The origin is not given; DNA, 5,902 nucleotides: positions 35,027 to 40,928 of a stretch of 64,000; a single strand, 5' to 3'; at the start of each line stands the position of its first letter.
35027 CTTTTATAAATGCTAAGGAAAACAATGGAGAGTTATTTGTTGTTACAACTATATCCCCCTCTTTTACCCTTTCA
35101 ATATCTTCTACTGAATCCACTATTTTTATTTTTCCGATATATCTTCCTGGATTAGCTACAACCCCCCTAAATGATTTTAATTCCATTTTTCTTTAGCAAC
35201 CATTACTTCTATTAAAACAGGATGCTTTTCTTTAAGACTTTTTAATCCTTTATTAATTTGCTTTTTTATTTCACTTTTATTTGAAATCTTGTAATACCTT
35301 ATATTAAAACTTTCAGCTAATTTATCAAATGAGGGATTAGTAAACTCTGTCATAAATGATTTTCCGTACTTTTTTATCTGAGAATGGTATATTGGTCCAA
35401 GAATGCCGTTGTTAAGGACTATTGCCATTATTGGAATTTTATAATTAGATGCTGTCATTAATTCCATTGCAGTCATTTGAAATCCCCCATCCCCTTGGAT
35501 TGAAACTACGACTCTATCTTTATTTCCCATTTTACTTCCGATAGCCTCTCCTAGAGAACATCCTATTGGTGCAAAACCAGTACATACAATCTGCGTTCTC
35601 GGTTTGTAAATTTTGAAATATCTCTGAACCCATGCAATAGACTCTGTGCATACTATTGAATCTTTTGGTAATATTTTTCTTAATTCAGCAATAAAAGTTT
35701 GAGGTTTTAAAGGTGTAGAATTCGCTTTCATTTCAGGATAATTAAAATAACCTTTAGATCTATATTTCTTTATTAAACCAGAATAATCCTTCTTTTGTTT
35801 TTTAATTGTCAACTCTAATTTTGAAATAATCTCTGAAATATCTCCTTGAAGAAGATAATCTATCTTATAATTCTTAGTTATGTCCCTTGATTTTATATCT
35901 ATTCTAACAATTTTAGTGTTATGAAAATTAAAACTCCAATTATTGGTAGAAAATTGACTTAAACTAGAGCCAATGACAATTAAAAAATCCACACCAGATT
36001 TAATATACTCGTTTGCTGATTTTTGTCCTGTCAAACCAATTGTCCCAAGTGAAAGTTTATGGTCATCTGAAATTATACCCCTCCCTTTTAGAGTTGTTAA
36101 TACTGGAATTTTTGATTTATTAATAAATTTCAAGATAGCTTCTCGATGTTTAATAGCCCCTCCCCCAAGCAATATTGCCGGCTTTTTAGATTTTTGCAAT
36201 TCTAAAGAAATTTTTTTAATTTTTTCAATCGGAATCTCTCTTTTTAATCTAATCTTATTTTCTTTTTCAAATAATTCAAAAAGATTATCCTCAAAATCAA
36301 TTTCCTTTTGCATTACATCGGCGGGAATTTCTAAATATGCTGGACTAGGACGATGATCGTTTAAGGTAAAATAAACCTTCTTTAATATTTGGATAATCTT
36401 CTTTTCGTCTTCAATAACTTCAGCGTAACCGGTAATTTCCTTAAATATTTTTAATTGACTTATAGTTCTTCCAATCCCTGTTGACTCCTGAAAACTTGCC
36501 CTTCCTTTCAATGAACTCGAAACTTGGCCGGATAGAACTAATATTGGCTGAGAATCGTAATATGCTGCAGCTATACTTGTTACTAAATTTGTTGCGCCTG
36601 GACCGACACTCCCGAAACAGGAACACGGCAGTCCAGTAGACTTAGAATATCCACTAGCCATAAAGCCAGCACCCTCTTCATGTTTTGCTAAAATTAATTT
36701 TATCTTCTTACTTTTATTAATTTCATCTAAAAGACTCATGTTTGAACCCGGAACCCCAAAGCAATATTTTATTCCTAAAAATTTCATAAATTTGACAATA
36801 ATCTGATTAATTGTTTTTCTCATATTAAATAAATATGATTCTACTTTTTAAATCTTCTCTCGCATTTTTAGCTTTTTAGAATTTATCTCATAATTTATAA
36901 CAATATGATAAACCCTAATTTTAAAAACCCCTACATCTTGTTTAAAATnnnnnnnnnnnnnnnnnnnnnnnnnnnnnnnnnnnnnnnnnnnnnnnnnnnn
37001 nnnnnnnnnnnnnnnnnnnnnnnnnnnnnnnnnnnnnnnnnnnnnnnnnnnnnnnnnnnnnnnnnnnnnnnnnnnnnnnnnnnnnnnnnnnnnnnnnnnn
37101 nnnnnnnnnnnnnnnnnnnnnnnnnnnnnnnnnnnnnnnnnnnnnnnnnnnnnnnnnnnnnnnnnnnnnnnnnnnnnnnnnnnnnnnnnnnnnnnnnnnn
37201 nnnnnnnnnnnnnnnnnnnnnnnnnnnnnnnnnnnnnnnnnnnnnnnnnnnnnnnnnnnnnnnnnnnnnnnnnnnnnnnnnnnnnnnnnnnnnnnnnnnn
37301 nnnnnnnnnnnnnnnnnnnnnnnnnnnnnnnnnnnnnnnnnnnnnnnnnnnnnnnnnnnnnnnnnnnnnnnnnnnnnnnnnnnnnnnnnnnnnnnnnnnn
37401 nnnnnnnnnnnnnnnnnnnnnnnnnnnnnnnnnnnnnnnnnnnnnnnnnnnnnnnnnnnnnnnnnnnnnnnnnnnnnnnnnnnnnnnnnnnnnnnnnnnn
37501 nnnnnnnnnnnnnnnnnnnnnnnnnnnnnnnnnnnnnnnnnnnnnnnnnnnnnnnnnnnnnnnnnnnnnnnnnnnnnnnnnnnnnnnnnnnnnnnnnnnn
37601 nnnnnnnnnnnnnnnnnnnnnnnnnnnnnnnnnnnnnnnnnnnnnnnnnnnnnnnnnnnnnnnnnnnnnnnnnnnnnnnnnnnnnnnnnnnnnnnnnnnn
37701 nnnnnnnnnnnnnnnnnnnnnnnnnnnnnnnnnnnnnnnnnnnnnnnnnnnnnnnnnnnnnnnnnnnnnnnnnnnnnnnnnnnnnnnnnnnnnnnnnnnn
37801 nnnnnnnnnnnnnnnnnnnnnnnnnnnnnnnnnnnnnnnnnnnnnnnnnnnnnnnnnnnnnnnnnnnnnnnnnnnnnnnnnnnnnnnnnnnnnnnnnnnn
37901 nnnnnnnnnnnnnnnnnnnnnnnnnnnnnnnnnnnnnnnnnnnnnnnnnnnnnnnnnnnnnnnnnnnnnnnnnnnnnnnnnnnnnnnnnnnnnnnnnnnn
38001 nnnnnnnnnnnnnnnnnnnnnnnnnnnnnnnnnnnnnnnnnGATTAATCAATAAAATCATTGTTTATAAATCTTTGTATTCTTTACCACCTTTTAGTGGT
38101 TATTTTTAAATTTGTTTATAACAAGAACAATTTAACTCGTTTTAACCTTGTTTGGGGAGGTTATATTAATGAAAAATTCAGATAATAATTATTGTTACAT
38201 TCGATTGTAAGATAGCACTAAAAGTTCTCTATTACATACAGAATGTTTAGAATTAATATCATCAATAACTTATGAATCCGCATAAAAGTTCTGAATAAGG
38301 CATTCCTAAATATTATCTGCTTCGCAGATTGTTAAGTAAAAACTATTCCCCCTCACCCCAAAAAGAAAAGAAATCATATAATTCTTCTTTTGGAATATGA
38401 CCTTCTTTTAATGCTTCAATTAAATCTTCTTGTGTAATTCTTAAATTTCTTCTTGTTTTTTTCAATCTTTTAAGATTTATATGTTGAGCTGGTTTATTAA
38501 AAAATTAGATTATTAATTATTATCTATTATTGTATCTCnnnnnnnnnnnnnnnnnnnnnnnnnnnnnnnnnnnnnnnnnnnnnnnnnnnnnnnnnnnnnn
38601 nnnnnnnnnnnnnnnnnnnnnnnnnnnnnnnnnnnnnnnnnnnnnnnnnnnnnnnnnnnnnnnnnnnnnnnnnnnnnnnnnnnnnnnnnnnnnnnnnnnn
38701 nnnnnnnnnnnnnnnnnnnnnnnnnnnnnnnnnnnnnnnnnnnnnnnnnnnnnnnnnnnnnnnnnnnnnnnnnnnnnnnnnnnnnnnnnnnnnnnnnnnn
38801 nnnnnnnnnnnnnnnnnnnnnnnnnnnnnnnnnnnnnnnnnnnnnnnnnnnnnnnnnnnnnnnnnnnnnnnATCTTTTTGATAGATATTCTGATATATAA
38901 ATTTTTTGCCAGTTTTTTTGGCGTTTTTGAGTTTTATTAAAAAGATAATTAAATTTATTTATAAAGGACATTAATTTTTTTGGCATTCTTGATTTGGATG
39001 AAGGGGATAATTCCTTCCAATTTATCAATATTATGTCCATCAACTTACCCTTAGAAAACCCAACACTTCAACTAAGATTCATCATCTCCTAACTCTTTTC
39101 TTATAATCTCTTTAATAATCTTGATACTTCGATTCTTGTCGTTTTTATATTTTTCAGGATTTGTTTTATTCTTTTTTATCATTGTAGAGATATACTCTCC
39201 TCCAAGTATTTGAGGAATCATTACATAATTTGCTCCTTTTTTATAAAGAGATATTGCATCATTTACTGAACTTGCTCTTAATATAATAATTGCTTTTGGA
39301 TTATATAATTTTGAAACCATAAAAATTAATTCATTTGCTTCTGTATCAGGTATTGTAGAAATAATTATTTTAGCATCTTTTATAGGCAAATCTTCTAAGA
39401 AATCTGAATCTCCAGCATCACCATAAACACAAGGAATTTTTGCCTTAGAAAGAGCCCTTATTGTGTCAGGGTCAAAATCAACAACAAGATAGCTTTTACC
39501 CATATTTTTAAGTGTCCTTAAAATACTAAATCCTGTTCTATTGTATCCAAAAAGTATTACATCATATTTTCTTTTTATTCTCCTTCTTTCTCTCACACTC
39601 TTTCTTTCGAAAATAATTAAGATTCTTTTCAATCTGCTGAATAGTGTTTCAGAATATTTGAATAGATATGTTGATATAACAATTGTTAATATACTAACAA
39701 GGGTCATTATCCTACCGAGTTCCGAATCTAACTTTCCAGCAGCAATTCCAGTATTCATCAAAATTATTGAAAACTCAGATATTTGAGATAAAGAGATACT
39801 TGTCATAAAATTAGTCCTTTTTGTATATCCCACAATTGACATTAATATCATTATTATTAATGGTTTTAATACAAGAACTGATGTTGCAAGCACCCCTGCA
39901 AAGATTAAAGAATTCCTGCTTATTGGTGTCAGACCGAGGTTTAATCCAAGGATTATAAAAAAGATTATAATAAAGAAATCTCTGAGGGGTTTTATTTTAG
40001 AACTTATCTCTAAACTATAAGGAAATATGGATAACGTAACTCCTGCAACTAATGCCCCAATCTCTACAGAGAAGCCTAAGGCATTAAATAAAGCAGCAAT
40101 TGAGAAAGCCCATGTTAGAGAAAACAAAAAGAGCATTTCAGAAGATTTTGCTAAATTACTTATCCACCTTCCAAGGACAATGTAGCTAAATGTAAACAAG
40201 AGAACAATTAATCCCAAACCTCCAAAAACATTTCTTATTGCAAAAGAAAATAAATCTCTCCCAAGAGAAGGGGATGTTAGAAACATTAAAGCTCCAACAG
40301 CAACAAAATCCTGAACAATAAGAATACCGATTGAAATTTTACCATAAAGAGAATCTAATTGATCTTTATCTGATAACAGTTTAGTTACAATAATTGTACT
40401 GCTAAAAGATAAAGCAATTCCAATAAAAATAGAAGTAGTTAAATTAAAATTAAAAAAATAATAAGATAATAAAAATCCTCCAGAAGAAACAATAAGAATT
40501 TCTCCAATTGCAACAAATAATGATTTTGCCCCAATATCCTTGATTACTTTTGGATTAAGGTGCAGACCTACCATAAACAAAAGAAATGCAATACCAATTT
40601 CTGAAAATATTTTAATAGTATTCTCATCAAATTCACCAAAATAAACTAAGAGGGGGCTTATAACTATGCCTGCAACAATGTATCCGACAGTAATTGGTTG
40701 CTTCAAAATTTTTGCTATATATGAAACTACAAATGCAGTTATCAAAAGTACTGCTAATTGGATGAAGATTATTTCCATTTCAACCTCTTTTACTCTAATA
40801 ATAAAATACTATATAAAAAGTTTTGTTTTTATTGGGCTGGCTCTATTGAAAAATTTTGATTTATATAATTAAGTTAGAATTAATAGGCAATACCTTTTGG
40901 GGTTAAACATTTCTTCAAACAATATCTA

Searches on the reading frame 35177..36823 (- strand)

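Call 75: search_protein_families(library=pfam, proteins=[window:35177-36823:-], max_evalue=0.00001)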
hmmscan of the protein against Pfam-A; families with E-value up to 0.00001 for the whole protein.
window:35177-36823:- (548 aa): 3 families
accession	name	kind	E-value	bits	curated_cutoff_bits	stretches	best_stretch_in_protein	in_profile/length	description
PF02775.26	TPP_enzyme_C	-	2e-34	119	21.9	1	397-540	7-151/151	Thiamine pyrophosphate enzyme, C-terminal TPP binding domain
PF00205.28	TPP_enzyme_M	-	2e-33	115.4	30.4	1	205-336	4-137/137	Thiamine pyrophosphate enzyme, central domain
PF02776.23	TPP_enzyme_N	-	5e-33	113.8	26.8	1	4-113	2-113/119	Thiamine pyrophosphate enzyme, N-terminal TPP binding domain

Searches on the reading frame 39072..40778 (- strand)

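Call 75: search_protein_families(library=pfam, proteins=[window:39072-40778:-], max_evalue=0.00001)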
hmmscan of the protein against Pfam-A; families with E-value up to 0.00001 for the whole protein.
window:39072-40778:- (568 aa): 2 families
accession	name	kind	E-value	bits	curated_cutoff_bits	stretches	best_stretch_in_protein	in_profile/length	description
PF00999.27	Na_H_Exchanger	-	2.7e-54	184.9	26.2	1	13-373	2-374/375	Sodium/hydrogen exchanger, transmembrane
PF02254.24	TrkA_N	-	1.1e-23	84.2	23.8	1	407-522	1-116/116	TrkA-N domain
